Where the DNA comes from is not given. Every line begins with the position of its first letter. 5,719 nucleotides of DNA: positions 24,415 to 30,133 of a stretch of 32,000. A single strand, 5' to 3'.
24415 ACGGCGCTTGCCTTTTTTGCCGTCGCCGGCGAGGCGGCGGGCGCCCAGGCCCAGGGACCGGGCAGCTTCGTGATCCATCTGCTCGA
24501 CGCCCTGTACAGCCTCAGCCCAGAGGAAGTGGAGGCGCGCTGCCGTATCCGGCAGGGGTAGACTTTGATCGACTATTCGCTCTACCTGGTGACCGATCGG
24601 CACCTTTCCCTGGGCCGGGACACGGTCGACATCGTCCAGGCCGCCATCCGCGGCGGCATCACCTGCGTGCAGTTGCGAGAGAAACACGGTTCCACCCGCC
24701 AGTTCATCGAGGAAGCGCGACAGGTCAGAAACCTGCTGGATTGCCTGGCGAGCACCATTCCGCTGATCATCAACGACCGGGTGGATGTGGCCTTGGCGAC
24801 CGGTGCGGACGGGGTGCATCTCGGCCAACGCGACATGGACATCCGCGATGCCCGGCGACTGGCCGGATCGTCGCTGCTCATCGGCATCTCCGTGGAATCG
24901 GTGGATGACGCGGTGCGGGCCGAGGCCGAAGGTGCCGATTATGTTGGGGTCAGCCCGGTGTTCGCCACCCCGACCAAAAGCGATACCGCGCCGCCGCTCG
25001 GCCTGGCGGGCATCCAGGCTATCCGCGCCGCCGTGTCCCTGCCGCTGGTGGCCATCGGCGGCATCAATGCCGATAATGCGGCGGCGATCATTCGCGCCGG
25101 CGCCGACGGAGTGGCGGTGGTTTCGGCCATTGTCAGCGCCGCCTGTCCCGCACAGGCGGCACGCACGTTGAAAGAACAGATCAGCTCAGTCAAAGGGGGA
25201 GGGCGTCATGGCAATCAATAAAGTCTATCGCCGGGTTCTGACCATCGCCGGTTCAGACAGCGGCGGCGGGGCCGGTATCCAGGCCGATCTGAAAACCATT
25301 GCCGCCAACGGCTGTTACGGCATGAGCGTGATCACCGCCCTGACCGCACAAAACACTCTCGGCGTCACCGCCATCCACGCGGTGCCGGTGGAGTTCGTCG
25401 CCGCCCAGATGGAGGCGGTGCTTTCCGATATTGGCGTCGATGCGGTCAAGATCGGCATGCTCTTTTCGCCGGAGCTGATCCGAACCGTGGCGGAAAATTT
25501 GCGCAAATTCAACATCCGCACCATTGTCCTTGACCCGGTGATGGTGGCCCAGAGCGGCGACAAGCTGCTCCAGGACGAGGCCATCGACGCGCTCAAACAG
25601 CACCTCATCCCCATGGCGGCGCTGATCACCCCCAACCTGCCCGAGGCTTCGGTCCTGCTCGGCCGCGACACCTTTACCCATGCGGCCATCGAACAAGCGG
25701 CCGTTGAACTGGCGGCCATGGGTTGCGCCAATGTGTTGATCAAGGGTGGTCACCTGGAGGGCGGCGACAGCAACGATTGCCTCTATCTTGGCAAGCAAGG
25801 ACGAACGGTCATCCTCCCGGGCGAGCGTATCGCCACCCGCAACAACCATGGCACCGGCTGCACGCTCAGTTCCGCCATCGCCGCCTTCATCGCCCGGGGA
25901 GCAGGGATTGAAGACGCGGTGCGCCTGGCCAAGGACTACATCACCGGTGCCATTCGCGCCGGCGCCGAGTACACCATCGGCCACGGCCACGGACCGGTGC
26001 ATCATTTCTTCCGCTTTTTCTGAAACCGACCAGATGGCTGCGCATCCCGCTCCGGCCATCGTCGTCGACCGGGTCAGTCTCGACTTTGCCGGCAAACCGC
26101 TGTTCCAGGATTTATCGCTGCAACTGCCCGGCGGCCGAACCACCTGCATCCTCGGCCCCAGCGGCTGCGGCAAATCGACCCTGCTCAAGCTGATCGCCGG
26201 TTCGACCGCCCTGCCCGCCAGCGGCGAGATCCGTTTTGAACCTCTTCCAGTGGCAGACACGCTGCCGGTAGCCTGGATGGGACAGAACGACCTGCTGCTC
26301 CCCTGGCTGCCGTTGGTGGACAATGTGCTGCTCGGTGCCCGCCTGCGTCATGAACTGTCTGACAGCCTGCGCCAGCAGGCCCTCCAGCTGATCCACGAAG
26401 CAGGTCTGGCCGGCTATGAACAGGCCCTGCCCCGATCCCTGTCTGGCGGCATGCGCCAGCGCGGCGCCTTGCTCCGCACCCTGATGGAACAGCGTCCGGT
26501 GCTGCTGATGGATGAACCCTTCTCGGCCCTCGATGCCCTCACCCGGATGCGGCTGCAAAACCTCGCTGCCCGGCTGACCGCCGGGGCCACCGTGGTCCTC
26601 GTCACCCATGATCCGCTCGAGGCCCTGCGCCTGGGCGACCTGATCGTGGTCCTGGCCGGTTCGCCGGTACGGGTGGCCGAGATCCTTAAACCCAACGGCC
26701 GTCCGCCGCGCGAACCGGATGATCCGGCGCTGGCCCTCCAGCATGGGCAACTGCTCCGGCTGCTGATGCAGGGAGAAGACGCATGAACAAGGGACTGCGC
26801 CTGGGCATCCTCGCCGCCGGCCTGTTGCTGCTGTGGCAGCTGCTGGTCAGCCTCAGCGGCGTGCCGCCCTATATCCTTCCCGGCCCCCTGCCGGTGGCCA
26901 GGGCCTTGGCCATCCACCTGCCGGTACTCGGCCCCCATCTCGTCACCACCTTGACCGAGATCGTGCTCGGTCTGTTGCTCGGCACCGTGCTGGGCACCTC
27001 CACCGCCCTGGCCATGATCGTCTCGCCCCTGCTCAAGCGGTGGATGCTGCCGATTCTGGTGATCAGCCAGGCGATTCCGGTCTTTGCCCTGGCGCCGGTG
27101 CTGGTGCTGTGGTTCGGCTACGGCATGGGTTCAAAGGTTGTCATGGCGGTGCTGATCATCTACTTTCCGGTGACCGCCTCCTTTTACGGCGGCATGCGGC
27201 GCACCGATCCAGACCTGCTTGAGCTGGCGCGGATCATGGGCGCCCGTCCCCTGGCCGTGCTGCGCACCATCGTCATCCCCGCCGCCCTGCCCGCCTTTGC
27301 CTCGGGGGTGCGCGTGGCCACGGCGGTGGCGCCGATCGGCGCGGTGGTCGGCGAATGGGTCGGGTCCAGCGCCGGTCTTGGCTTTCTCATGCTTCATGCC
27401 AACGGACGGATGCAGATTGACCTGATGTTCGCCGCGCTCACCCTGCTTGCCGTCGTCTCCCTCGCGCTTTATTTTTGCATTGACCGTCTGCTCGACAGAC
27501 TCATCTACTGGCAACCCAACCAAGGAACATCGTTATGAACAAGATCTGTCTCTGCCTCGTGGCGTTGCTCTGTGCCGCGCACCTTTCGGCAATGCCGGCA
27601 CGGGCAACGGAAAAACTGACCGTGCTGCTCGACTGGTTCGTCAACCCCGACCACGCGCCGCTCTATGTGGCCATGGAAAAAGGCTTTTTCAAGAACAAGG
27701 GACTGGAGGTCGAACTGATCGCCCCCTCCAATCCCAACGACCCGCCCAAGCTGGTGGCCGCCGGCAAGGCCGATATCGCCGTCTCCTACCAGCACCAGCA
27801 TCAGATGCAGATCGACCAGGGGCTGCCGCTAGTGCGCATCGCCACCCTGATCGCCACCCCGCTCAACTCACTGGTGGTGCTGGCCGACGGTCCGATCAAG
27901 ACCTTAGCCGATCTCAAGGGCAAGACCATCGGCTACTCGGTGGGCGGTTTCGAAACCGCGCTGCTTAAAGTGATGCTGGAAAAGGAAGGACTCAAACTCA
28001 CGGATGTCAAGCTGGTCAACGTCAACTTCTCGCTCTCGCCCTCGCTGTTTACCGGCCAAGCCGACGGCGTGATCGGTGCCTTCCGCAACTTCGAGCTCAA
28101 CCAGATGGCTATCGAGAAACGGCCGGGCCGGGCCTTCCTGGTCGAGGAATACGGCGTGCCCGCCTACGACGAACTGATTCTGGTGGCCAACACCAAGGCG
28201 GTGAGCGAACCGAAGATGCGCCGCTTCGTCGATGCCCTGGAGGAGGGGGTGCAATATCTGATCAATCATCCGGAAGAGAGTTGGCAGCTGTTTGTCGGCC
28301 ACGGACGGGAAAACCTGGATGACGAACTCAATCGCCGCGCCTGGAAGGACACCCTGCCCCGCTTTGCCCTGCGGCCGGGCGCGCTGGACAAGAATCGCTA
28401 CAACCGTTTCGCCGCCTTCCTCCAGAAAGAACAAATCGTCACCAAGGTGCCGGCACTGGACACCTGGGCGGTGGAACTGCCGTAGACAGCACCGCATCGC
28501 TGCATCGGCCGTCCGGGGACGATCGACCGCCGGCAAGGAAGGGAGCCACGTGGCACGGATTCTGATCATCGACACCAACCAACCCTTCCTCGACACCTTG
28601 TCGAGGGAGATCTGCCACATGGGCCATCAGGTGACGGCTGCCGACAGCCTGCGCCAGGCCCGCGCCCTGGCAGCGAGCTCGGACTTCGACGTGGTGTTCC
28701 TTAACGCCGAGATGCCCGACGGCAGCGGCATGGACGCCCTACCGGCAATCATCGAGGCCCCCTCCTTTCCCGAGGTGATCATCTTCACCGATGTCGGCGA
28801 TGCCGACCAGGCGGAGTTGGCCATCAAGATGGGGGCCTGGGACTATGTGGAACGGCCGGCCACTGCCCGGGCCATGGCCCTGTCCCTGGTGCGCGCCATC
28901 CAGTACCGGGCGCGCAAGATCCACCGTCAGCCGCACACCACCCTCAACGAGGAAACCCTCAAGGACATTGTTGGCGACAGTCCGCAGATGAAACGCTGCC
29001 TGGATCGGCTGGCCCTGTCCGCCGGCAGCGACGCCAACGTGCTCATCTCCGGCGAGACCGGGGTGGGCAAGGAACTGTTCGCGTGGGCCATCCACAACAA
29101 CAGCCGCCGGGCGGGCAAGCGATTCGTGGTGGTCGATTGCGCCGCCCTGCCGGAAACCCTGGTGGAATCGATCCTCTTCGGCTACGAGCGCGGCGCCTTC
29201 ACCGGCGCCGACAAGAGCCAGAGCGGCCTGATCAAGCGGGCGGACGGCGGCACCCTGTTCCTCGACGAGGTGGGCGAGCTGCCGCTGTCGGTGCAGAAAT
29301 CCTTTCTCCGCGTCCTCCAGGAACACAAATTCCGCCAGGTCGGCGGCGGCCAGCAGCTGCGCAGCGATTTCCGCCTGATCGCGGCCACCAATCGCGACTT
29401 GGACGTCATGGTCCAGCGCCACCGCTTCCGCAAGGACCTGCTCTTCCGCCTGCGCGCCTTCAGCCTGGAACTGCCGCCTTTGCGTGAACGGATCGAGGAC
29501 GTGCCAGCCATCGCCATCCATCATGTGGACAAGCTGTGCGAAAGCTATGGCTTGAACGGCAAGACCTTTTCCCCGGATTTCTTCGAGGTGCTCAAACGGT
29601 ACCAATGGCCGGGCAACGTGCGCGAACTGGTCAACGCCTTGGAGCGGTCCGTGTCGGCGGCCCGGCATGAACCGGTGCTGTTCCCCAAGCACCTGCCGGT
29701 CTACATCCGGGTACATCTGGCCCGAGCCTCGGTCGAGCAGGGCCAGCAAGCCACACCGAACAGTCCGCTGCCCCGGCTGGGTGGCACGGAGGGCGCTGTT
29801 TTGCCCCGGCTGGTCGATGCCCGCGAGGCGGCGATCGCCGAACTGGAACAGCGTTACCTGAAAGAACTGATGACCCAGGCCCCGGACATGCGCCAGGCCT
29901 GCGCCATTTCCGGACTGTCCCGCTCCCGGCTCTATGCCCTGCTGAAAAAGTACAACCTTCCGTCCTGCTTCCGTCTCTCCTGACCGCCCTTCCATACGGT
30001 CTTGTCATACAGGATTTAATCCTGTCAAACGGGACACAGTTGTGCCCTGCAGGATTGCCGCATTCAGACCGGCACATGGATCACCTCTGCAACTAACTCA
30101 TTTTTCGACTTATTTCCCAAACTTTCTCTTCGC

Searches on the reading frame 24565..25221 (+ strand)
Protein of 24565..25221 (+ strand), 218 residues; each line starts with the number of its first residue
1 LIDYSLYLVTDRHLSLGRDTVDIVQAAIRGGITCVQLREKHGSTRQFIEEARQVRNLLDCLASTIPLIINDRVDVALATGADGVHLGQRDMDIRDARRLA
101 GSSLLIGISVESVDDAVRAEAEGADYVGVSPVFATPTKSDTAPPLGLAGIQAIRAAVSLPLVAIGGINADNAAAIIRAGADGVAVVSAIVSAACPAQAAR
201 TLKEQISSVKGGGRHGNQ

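Call 10: search_protein_families(library=pfam, proteins=[window:24565-25221:+])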
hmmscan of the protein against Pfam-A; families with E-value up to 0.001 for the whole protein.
window:24565-25221:+ (218 aa): 2 families
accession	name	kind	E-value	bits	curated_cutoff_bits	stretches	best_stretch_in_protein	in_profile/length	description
PF02581.23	TMP-TENI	-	4.2e-68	228.7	27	1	6-189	1-180/180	Thiamine monophosphate synthase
PF03060.21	NMO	-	7e-06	26.1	28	1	101-199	134-236/331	Nitronate monooxygenase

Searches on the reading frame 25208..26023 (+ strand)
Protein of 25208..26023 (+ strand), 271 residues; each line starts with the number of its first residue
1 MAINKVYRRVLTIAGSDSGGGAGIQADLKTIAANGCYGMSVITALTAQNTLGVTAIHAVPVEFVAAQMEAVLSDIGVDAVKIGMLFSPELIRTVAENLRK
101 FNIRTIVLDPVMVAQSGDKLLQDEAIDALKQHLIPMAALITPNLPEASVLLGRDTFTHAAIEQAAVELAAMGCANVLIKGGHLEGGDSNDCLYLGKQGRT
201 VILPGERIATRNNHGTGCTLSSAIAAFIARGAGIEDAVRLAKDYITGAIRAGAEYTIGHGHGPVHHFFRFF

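Call 10: search_protein_families(library=pfam, proteins=[window:25208-26023:+])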
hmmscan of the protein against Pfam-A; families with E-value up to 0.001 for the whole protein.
window:25208-26023:+ (271 aa): 2 families
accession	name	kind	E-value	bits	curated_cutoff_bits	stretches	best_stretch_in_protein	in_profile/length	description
PF08543.17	Phos_pyr_kin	-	8.5e-100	333.6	27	1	17-265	1-246/246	Phosphomethylpyrimidine kinase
PF00294.29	PfkB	-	7.8e-09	35.7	25.8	1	108-242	161-283/302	pfkB family carbohydrate kinase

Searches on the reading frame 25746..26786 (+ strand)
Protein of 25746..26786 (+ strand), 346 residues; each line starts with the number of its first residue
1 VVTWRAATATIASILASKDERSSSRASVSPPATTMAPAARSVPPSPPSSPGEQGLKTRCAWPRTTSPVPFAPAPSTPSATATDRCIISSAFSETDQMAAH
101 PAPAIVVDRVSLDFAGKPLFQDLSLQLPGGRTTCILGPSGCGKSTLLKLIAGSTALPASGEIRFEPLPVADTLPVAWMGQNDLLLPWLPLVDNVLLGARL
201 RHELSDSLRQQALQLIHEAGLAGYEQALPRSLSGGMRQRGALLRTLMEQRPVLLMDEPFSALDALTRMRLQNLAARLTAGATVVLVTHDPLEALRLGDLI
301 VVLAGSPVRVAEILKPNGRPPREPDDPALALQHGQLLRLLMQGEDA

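Call 10: search_protein_families(library=pfam, proteins=[window:25746-26786:+])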
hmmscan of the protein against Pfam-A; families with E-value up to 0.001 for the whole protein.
window:25746-26786:+ (346 aa): 4 families
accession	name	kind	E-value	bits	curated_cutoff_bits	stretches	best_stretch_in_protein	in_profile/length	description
PF00005.33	ABC_tran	-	2.4e-24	86.9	25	1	121-259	2-136/137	ABC transporter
PF13304.12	AAA_21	-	7.3e-09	36.5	27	1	229-292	235-302/304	AAA domain, putative AbiEii toxin, Type IV TA system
PF13191.12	AAA_16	-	3.1e-05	25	32.6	1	130-285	24-166/167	AAA ATPase domain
PF03193.22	RsgA_GTPase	-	0.00026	21.3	30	1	120-156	97-132/174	RsgA GTPase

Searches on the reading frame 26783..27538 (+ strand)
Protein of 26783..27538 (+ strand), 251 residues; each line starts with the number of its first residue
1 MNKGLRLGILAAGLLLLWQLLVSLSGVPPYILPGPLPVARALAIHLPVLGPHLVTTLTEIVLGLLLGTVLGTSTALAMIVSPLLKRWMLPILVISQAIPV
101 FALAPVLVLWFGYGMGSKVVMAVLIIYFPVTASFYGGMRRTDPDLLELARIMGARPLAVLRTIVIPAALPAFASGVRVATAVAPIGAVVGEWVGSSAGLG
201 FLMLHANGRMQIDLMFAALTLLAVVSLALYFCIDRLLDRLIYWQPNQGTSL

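Call 10: search_protein_families(library=pfam, proteins=[window:26783-27538:+])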
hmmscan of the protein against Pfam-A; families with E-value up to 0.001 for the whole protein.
window:26783-27538:+ (251 aa): 1 family
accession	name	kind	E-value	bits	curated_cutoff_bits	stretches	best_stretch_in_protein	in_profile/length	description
PF00528.27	BPD_transp_1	-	2.3e-32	112.7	26.4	1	67-239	1-177/184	Binding-protein-dependent transport system inner membrane component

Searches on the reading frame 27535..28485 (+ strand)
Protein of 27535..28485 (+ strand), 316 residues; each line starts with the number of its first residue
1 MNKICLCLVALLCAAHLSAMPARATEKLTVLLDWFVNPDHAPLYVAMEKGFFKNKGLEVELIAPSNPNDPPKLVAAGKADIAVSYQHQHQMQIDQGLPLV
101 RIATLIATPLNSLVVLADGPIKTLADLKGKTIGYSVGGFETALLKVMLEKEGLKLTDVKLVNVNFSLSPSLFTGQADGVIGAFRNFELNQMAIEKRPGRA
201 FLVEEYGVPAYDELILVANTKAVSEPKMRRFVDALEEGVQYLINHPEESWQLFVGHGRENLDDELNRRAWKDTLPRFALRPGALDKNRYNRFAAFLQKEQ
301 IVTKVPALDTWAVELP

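Call 10: search_protein_families(library=pfam, proteins=[window:27535-28485:+])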
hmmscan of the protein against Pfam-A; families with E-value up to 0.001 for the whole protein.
window:27535-28485:+ (316 aa): 4 families
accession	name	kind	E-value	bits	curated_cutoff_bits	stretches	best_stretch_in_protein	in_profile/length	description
PF09084.16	NMT1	-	9e-76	255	20.5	1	37-248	1-215/216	NMT1/THI5 like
PF13379.11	NMT1_2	-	9.2e-08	32.6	24.7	1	25-168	3-164/252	NMT1-like family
PF12974.12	Phosphonate-bd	-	3.5e-05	23.7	27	1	51-180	27-149/242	ABC transporter, phosphonate, periplasmic substrate-binding protein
PF03180.19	Lipoprotein_9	-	5.1e-05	23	27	1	41-156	11-124/236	NlpA lipoprotein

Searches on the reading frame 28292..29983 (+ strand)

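Call 10: search_protein_families(library=pfam, proteins=[window:28292-29983:+])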
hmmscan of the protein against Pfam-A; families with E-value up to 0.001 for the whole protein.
window:28292-29983:+ (563 aa): 8 families
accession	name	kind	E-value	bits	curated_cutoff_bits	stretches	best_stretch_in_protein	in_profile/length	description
PF00158.32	Sigma54_activat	-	3.4e-64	216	20.2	1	226-392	1-167/168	Sigma-54 interaction domain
PF14532.12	Sigma54_activ_2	-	1.9e-20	73.9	25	1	227-397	1-138/138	Sigma-54 interaction domain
PF25601.1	AAA_lid_14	-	9.1e-18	64.3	27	1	398-478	1-80/87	AAA+ ATPase lid domain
PF00072.30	Response_reg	-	3.6e-16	59.8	30.2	1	90-194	1-105/111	Response regulator receiver domain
PF07728.20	AAA_5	-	5.9e-07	30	22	1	249-369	1-124/139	AAA domain (dynein-related subfamily)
PF01078.27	Mg_chelatase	-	8.9e-05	22.4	20.3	0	305-367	93-157/207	Magnesium chelatase, subunit ChlI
PF00004.35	AAA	-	0.00016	22.5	21.2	1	250-386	1-130/131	ATPase family associated with various cellular activities (AAA)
PF07724.20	AAA_2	-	0.00026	21.5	27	1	248-369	4-126/166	AAA domain (Cdc48 subfamily)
